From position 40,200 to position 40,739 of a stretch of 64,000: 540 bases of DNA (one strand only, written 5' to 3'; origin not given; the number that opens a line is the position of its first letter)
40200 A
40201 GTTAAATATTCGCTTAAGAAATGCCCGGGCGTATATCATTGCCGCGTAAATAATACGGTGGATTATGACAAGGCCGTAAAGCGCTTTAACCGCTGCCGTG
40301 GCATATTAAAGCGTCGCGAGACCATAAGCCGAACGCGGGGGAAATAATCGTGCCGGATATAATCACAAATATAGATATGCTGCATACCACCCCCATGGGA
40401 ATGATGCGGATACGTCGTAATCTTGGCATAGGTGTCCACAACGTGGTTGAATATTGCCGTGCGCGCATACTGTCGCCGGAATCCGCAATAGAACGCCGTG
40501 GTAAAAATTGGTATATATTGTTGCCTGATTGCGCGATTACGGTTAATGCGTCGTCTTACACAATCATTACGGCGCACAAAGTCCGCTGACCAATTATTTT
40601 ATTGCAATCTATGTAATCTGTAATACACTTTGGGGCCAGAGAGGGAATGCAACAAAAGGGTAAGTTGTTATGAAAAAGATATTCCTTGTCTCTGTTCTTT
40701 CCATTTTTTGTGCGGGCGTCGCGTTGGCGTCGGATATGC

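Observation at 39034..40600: AT-rich (~38% GC) island carrying an extended ParA-like ATPase plus a DUF3781-like gene directly after the 5S terminator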

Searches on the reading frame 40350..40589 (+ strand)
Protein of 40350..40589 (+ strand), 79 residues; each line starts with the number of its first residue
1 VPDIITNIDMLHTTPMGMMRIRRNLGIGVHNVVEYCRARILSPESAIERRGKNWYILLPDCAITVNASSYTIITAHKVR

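Call 4: search_protein_families(library=pfam, proteins=[window:40350-40589:+], max_evalue=0.01)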
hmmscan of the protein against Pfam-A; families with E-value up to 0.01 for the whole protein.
window:40350-40589:+ (79 aa): 1 family
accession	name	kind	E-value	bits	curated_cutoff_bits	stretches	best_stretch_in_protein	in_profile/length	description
PF12636.12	DUF3781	-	2.6e-29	101.4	27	1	5-76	1-72/72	Protein of unknown function (DUF3781)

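Call 5: search_protein_families(library=ncbifam, proteins=[window:40350-40589:+], max_evalue=0.01)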
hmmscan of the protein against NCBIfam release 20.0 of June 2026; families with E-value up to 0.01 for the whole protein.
window:40350-40589:+ (79 aa): 0 families

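Call 8: search_protein_families(library=padloc, proteins=[window:40350-40589:+], max_evalue=0.01)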
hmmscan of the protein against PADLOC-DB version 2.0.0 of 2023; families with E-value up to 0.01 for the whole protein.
window:40350-40589:+ (79 aa): 0 families

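Call 9: search_protein_families(library=phrogs, proteins=[window:40350-40589:+], max_evalue=0.01)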
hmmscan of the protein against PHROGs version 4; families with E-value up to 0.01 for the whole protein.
window:40350-40589:+ (79 aa): 0 families

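Call 73: find_homologous_proteins(query=window:40377-40586:+)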
Query window:40377-40586:+ (70 aa): 346 proteins with E <= 0.001 among 346 candidates; the best 120 are listed.
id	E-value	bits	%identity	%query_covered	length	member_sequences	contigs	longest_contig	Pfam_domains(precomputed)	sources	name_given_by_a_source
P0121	5.0e-36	138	94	100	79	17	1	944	PF12636.13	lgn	-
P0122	1.8e-30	121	81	96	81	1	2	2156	PF12636.13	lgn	-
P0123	5.1e-27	110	75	99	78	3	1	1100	PF12636.13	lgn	-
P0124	7.4e-24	100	91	76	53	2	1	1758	PF12636.13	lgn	-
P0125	1.4e-23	99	68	99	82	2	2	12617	PF12636.13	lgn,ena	-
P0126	6.9e-23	97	71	89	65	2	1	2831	PF12636.13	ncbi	-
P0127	2.2e-22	95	68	97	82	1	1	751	PF12636.13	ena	-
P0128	2.7e-22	95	69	97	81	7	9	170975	PF12636.13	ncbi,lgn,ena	-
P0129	3.3e-22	95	62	99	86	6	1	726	PF12636.13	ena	-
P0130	3.8e-22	95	66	97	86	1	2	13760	PF12636.13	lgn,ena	-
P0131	5.6e-22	94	66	97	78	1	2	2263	PF12636.13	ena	-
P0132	6.9e-22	94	69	96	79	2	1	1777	PF12636.13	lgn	-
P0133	1.4e-21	93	63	97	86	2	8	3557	PF12636.13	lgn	-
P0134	1.5e-21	93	69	97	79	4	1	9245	PF12636.13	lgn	-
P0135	2.2e-21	92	61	96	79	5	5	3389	PF12636.13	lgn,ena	-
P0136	2.7e-21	92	61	99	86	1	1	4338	PF12636.13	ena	-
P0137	2.8e-21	92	64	99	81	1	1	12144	PF12636.13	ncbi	-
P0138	3.2e-21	92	65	97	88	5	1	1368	PF12636.13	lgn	-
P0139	4.2e-21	91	64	99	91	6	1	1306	PF12636.13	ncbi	-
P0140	4.9e-21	91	65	99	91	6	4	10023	PF12636.13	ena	-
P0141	4.9e-21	91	64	99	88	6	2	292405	PF12636.13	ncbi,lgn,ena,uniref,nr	ncbi:DUF3781 domain-containing protein [uncultured Ruminococcus sp.]|uniref:DUF3781 domain-containin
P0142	4.9e-21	91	65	94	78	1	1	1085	PF12636.13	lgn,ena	-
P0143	5.3e-21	91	64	96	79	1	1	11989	PF12636.13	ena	-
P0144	5.3e-21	91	63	96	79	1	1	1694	PF12636.13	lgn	-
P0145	6.9e-21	91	64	99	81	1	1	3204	PF12636.13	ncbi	-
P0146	7.2e-21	91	63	96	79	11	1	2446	PF12636.13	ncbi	-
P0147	7.6e-21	91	66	94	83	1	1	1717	PF12636.13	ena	-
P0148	7.8e-21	91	66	97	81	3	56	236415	PF12636.13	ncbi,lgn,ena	-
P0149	9.5e-21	90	61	99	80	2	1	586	PF12636.13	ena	-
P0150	9.5e-21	90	66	96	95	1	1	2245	PF12636.13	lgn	-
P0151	9.6e-21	90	64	96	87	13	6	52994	PF12636.13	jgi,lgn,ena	-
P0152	1.0e-20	90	64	96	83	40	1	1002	PF12636.13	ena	-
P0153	1.1e-20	90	64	99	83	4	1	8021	PF12636.13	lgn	-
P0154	1.1e-20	90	63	96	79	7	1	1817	PF12636.13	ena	-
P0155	1.2e-20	90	64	96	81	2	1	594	PF12636.13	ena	-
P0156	1.2e-20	90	61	96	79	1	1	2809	PF12636.13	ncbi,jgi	jgi:hypothetical protein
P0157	1.3e-20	90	61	96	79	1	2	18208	PF12636.13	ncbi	-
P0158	1.3e-20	90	61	96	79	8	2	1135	PF12636.13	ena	-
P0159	1.3e-20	90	61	96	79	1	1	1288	PF12636.13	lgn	-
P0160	1.3e-20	90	64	96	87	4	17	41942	PF12636.13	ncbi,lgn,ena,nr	ncbi:MAG TPA: DUF3781 domain-containing protein [Firmicutes bacterium]|nr:DUF3781 domain-containing 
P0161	1.4e-20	90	63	96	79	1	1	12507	PF12636.13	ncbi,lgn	-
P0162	1.6e-20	90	61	96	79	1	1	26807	PF12636.13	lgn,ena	-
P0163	1.6e-20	90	61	96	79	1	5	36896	PF12636.13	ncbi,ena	-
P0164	1.7e-20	89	60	97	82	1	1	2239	PF12636.13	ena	-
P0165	1.7e-20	89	67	96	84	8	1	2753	PF12636.13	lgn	-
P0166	1.8e-20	89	61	96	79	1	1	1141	PF12636.13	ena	-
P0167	1.8e-20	89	61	96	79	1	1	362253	PF12636.13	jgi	jgi:hypothetical protein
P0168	1.8e-20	89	63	96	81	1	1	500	PF12636.13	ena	-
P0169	1.9e-20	89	64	99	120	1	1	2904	PF12636.13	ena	-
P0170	1.9e-20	89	63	96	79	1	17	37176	PF12636.13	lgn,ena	-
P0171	2.0e-20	89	58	96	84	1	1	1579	PF12636.13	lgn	-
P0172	2.0e-20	89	63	96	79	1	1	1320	PF12636.13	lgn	-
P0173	2.1e-20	89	63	96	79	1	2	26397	PF12636.13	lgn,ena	-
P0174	2.2e-20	89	61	96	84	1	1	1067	PF12636.13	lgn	-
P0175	2.3e-20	89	62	97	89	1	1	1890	PF12636.13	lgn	-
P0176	2.4e-20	89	61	96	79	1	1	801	PF12636.13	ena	-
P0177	2.5e-20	89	61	96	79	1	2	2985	PF12636.13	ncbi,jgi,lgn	jgi:hypothetical protein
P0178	2.6e-20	89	62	97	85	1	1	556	PF12636.13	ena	-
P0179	2.6e-20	89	66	96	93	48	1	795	PF12636.13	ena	-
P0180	2.6e-20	89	63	97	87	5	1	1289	PF12636.13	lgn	-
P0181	2.7e-20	89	63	96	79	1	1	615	PF12636.13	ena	-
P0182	2.7e-20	89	63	96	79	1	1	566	PF12636.13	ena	-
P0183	2.8e-20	89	62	97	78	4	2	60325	PF12636.13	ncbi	-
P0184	2.8e-20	89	62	97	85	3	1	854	PF12636.13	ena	-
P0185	2.8e-20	89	62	99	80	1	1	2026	PF12636.13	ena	-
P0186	3.2e-20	89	61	96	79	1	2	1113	PF12636.13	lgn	-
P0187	3.4e-20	88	61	96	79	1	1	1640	PF12636.13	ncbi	-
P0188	3.4e-20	88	63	96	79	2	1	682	PF12636.13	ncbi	-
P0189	3.4e-20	88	63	96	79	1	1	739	PF12636.13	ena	-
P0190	3.5e-20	88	61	96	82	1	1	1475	PF12636.13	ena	-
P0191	4.3e-20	88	62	94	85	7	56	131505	PF12636.13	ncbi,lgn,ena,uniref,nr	ncbi:DUF3781 domain-containing protein [Pseudobutyrivibrio xylanivorans]|uniref:DUF3781 domain-conta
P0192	4.5e-20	88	63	96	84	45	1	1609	PF12636.13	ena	-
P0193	4.9e-20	88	64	96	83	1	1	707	PF12636.13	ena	-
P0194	5.0e-20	88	64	99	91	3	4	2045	PF12636.13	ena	-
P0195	5.2e-20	88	61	96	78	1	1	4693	PF12636.13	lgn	-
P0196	5.3e-20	88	59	99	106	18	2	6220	PF12636.13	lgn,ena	-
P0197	5.3e-20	88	58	96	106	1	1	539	PF12636.13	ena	-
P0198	5.4e-20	88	60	97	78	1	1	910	PF12636.13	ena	-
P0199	5.4e-20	88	61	96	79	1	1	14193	PF12636.13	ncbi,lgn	-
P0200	5.5e-20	88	63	96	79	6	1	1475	PF12636.13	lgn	-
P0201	5.6e-20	88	62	99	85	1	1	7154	PF12636.13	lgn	-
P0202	5.8e-20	88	64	96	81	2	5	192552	PF12636.13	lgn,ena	-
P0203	6.0e-20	88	59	99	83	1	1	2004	PF12636.13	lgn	-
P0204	6.0e-20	88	64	96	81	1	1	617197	PF12636.13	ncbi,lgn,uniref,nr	ncbi:DUF3781 domain-containing protein [Ruminococcus flavefaciens]|uniref:DUF3781 domain-containing 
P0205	6.2e-20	88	61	96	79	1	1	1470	PF12636.13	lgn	-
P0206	6.2e-20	88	61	96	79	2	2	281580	PF12636.13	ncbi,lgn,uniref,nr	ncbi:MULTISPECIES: DUF3781 domain-containing protein [unclassified Butyrivibrio]|uniref:DUF3781 doma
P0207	6.5e-20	88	63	96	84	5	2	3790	PF12636.13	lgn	-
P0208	7.4e-20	87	62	97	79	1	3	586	PF12636.13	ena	-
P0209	7.6e-20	87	61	96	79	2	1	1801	PF12636.13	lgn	-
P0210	8.0e-20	87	64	96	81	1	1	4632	PF12636.13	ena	-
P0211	8.1e-20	87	64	96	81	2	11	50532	PF12636.13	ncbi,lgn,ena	-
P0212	8.6e-20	87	69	96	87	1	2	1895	PF12636.13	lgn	-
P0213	8.7e-20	87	59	99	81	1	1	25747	PF12636.13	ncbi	-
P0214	8.7e-20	87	63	100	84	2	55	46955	PF12636.13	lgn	-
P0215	8.8e-20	87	59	99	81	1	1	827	PF12636.13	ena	-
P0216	9.2e-20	87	61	99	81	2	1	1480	PF12636.13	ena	-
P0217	9.7e-20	87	62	94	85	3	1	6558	PF12636.13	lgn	-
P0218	1.1e-19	87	60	97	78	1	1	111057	PF12636.13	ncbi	-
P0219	1.1e-19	87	67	99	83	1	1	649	PF12636.13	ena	-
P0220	1.2e-19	87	65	96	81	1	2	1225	PF12636.13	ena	-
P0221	1.2e-19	87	58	99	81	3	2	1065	PF12636.13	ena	-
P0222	1.2e-19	87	58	99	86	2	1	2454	PF12636.13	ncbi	-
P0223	1.2e-19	87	63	96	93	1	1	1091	PF12636.13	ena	-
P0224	1.2e-19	87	64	96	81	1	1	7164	PF12636.13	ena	-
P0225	1.4e-19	87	58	99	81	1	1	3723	PF12636.13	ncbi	-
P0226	1.4e-19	87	63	100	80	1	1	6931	PF12636.13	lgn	-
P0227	1.4e-19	87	62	97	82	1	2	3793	PF12636.13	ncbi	-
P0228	1.4e-19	87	62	94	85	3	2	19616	PF12636.13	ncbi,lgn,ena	-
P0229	1.6e-19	86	61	96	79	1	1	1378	PF12636.13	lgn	-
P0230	1.7e-19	86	62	94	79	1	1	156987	PF12636.13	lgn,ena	-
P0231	1.7e-19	86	67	94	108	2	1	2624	PF12636.13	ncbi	-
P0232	1.7e-19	86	62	97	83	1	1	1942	PF12636.13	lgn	-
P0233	1.8e-19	86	60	97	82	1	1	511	PF12636.13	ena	-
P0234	1.8e-19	86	64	96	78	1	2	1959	PF12636.13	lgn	-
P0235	1.8e-19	86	62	94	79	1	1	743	PF12636.13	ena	-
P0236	1.9e-19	86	61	97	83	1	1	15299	PF12636.13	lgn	-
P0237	2.0e-19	86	61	99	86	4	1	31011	PF12636.13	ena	-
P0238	2.1e-19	86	64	96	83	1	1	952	PF12636.13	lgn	-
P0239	2.2e-19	86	63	96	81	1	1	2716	PF12636.13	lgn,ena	-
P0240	2.2e-19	86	63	96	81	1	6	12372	PF12636.13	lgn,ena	-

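Call 74: find_encoding_contigs(protein=P0128, flank=4000, max_places=4)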
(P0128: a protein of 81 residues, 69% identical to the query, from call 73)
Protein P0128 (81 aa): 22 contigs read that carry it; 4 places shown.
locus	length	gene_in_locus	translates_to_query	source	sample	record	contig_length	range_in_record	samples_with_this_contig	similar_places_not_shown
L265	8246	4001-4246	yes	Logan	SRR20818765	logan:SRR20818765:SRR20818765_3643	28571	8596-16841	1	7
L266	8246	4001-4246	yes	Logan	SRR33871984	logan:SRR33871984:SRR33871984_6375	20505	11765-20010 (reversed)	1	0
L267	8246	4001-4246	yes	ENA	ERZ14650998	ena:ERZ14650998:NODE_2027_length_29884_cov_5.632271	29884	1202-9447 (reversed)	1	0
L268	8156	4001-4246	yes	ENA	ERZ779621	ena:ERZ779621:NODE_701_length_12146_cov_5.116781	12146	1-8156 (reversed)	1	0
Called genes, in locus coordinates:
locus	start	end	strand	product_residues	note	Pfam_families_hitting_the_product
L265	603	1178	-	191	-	-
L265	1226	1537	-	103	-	-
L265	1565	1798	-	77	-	-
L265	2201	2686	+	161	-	PF00149:Metallophos, PF12850:Metallophos_2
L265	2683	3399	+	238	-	PF03099:BPL_LplA_LipB, PF02237:BPL_C (weak)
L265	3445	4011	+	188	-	PF01928:CYTH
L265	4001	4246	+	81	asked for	PF12636:DUF3781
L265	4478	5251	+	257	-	PF01925:TauE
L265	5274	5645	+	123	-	-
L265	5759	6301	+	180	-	PF04014:MazE_antitoxin, PF15714:SpoVT_C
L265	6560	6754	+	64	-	PF12844:HTH_19, PF13413:HTH_25 (weak), PF13560:HTH_31, PF01381:HTH_3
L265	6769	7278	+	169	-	-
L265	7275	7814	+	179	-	-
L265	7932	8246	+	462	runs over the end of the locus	PF01547:SBP_bac_1, PF13416:SBP_bac_8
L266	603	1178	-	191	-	-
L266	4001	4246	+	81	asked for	PF12636:DUF3781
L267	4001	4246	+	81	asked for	PF12636:DUF3781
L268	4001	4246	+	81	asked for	PF12636:DUF3781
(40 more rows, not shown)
